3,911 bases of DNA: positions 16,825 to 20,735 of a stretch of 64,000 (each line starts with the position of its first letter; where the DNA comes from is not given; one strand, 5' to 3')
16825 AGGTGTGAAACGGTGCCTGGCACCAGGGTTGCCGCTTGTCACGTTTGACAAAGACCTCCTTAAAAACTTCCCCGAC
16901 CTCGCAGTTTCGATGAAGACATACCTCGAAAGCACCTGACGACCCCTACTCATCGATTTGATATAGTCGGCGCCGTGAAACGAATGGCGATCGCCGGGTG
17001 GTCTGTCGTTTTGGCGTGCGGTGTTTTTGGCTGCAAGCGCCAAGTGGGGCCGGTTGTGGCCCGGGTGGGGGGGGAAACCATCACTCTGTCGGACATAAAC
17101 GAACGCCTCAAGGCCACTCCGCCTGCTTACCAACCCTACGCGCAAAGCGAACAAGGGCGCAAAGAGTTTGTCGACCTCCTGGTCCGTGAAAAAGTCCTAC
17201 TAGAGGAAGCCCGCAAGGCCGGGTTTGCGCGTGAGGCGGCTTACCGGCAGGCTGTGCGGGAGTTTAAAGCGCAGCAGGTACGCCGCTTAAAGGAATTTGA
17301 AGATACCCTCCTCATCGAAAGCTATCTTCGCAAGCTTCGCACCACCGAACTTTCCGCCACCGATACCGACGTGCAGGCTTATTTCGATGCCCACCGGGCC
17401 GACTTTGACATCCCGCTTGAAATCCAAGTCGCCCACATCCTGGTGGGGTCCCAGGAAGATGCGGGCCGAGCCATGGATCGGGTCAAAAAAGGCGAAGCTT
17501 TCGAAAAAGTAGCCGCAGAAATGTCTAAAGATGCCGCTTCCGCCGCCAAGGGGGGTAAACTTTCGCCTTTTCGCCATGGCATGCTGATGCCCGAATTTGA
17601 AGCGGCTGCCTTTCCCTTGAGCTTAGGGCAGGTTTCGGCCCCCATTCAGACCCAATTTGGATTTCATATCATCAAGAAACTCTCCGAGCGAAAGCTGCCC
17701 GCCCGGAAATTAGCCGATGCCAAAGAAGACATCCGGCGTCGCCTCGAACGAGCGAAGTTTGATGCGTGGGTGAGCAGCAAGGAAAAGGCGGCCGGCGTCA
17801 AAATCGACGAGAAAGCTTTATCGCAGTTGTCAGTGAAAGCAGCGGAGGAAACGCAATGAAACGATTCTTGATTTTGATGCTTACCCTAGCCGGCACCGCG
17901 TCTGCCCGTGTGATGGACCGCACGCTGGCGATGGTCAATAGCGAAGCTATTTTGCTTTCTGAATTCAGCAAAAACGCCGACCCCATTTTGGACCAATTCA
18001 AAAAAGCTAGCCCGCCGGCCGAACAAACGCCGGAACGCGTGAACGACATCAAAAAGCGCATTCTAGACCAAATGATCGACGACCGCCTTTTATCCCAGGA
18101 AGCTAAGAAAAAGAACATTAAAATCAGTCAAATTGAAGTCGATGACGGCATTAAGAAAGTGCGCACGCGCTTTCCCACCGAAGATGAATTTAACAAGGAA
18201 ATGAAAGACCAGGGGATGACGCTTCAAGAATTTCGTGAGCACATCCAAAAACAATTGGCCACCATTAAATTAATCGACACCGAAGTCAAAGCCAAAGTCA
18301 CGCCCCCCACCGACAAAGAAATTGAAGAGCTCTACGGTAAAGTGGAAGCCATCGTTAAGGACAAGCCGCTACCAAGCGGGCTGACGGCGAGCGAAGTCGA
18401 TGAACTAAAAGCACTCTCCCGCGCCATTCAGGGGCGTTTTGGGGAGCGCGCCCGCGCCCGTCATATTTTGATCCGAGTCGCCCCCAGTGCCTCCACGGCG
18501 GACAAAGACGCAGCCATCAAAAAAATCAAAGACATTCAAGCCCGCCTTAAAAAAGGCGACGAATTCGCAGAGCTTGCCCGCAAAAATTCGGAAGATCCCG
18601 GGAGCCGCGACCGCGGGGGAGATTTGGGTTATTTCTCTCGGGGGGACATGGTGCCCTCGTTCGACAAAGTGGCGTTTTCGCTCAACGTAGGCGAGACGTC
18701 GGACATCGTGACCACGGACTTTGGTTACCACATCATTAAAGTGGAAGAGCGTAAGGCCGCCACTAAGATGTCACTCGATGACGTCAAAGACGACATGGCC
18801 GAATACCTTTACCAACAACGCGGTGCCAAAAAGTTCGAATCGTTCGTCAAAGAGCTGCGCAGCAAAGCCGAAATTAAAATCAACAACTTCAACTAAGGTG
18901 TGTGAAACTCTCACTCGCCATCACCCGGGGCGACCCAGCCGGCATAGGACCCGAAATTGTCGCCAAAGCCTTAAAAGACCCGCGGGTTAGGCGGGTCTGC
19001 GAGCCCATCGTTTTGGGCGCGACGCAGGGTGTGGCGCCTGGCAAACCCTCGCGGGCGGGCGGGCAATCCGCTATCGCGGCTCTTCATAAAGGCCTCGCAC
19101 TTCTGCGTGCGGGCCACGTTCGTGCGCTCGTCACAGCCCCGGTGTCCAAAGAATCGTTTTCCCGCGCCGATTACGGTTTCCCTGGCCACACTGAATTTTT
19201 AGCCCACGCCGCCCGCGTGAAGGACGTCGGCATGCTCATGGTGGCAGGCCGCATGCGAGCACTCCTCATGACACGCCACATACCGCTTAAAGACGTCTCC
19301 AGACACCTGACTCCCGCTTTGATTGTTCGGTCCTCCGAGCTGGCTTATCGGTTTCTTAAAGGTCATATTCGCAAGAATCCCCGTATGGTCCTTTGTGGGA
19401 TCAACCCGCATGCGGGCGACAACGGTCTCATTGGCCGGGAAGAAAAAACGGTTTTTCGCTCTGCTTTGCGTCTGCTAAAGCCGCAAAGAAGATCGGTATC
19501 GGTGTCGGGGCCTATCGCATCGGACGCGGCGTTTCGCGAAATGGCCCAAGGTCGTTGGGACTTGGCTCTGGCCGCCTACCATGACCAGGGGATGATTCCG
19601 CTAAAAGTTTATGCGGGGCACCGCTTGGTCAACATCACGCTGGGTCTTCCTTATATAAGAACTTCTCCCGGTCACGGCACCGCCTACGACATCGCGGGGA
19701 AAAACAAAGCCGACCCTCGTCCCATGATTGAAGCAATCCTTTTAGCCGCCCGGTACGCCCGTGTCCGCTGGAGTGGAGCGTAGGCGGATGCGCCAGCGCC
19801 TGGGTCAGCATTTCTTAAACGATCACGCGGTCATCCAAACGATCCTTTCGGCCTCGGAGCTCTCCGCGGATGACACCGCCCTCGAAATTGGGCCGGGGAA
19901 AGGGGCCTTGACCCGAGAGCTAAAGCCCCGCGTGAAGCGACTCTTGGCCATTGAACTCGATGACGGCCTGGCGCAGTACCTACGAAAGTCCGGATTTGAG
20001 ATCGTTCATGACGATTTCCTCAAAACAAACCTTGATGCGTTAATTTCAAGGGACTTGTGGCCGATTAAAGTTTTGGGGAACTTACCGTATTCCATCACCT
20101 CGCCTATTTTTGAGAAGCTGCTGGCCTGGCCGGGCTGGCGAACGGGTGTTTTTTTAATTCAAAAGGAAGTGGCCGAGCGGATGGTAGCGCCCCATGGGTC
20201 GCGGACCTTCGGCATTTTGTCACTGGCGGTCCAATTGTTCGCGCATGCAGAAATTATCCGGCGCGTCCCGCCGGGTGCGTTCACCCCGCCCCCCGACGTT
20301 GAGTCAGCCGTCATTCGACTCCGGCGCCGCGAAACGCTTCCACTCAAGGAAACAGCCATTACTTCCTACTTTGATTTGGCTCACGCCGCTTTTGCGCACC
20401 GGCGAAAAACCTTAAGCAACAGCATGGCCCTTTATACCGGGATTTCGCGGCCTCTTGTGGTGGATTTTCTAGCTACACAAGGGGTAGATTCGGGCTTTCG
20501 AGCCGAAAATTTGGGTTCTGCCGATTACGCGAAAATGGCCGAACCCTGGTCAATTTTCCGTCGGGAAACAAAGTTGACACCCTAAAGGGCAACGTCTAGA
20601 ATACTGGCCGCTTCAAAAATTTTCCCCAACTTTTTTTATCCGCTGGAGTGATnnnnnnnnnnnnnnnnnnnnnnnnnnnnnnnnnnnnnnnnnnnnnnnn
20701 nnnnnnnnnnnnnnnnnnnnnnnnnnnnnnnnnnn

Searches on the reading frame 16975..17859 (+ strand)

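Call 50: search_protein_families(library=pfam, proteins=[window:16975-17859:+], max_evalue=0.0001)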
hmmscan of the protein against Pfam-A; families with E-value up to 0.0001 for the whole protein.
window:16975-17859:+ (294 aa): 4 families
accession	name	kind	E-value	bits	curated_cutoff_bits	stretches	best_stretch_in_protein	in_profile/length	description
PF13616.12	Rotamase_3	-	1.5e-19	71.1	22.5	1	163-236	40-113/116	PPIC-type PPIASE domain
PF00639.27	Rotamase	-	2.7e-19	70.4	21.7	1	160-234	19-94/97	PPIC-type PPIASE domain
PF13145.12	Rotamase_2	-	3.1e-14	54.2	27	1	129-251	2-121/121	PPIC-type PPIASE domain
PF13624.11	SurA_N_3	-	2.9e-06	27.7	27.2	1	12-101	26-124/162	SurA-like N-terminal domain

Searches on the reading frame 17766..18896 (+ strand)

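Call 50: search_protein_families(library=pfam, proteins=[window:17766-18896:+], max_evalue=0.0001)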
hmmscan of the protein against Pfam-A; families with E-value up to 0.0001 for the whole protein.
window:17766-18896:+ (376 aa): 6 families
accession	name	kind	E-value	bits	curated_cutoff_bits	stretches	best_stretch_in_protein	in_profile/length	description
PF13616.12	Rotamase_3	-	4.8e-32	111.4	22.5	1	224-330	11-116/116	PPIC-type PPIASE domain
PF00639.27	Rotamase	-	2.9e-31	108.7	21.7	1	233-327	1-96/97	PPIC-type PPIASE domain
PF13624.11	SurA_N_3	-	1.1e-16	61.5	27.2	1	36-169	22-161/162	SurA-like N-terminal domain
PF13145.12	Rotamase_2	-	1.4e-13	52.2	27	1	215-342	7-121/121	PPIC-type PPIASE domain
PF09312.16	SurA_N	-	1.9e-13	51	30.8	1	50-168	1-116/118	SurA N-terminal domain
PF13623.11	SurA_N_2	-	7.5e-12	45.8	28.5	1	47-146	36-140/145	SurA-like N-terminal domain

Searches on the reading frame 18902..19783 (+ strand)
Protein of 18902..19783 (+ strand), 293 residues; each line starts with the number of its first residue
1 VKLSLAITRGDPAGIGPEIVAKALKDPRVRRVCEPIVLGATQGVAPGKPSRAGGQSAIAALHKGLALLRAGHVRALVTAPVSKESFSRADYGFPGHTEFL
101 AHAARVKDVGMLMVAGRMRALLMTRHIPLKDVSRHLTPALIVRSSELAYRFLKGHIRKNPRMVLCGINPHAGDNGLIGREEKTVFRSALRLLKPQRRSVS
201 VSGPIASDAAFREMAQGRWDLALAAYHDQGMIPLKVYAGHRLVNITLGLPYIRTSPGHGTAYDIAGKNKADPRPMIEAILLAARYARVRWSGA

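Call 50: search_protein_families(library=pfam, proteins=[window:18902-19783:+], max_evalue=0.0001)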
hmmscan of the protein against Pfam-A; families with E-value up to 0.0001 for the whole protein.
window:18902-19783:+ (293 aa): 1 family
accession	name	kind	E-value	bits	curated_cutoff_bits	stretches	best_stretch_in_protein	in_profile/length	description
PF04166.17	PdxA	-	1.9e-83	280.6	27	1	41-282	47-286/286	Pyridoxal phosphate biosynthetic protein PdxA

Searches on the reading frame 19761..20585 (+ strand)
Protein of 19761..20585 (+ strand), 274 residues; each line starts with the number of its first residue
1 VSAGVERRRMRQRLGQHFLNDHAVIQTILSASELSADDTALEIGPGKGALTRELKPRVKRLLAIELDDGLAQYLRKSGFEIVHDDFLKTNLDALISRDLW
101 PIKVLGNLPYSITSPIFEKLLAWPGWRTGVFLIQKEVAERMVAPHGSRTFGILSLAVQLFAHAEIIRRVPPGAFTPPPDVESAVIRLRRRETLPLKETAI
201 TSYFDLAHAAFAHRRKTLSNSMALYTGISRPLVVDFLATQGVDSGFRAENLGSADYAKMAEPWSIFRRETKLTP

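Call 50: search_protein_families(library=pfam, proteins=[window:19761-20585:+], max_evalue=0.0001)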
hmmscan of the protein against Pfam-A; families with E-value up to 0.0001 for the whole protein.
window:19761-20585:+ (274 aa): 1 family
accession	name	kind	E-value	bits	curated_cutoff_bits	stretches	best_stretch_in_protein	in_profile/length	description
PF00398.26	RrnaAD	-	2.3e-56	191.3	24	1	9-259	3-257/263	Ribosomal RNA adenine dimethylase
